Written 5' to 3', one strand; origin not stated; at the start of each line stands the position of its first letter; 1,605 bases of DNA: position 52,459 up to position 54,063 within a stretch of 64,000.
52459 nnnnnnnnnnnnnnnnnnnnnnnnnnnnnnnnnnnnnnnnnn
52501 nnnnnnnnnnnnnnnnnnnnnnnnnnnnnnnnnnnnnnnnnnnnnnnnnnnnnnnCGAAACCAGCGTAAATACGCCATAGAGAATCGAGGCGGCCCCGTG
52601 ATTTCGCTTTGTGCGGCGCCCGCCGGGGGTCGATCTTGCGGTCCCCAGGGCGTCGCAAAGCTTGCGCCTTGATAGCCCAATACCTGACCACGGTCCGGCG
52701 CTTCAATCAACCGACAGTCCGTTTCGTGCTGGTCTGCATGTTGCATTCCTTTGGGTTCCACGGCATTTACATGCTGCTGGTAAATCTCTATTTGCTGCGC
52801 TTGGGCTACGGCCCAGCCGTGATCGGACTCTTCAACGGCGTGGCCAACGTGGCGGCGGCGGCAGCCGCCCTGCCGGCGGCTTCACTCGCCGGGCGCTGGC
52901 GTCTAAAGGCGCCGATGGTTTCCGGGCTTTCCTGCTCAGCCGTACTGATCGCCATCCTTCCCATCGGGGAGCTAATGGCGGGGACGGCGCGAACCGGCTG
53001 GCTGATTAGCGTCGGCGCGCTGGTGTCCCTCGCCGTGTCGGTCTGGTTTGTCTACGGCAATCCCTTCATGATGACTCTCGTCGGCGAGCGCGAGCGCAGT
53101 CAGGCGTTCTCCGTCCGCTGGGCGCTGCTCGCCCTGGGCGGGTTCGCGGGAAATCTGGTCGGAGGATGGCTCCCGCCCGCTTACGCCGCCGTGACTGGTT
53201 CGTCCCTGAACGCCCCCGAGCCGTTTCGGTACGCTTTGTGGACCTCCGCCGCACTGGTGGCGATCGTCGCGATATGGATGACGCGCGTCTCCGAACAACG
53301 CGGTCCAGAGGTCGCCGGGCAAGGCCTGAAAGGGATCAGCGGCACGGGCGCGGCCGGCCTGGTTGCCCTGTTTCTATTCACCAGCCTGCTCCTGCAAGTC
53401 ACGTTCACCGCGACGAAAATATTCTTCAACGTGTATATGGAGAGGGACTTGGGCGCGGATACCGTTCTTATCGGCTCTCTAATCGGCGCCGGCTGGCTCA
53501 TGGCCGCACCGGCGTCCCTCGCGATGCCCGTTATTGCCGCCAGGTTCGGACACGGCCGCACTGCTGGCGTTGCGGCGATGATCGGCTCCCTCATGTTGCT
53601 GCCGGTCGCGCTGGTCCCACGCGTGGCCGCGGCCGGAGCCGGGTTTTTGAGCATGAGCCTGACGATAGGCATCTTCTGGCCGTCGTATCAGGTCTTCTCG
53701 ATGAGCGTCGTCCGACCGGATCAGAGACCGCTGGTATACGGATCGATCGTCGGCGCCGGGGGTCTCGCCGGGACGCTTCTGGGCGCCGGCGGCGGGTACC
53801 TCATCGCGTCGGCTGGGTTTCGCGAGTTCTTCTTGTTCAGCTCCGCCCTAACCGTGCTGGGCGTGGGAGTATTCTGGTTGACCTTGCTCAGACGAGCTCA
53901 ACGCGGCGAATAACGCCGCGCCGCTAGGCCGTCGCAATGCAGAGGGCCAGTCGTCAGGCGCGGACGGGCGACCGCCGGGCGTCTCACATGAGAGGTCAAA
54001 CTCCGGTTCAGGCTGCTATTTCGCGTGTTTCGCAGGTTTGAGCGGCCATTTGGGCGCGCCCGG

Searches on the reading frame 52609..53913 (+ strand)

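Call 3: search_protein_families(library=pfam, proteins=[window:52609-53913:+], max_evalue=1)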
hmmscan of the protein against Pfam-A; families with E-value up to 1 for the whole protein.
window:52609-53913:+ (434 aa): 3 families
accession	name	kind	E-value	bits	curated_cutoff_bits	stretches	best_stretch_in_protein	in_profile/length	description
PF07690.21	MFS_1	-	7.8e-19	68.2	33.4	2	41-389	3-344/347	Major Facilitator Superfamily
PF12832.13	MFS_1_like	-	1e-07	31.8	25.2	2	250-408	212-371/373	MFS_1 like family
PF11076.13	YbhQ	-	0.83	10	27.4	1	97-165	3-64/132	Putative inner membrane protein YbhQ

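Call 4: search_protein_families(library=ncbifam, proteins=[window:52609-53913:+], max_evalue=1)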
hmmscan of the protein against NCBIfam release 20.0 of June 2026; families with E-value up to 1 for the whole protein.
window:52609-53913:+ (434 aa): 0 families
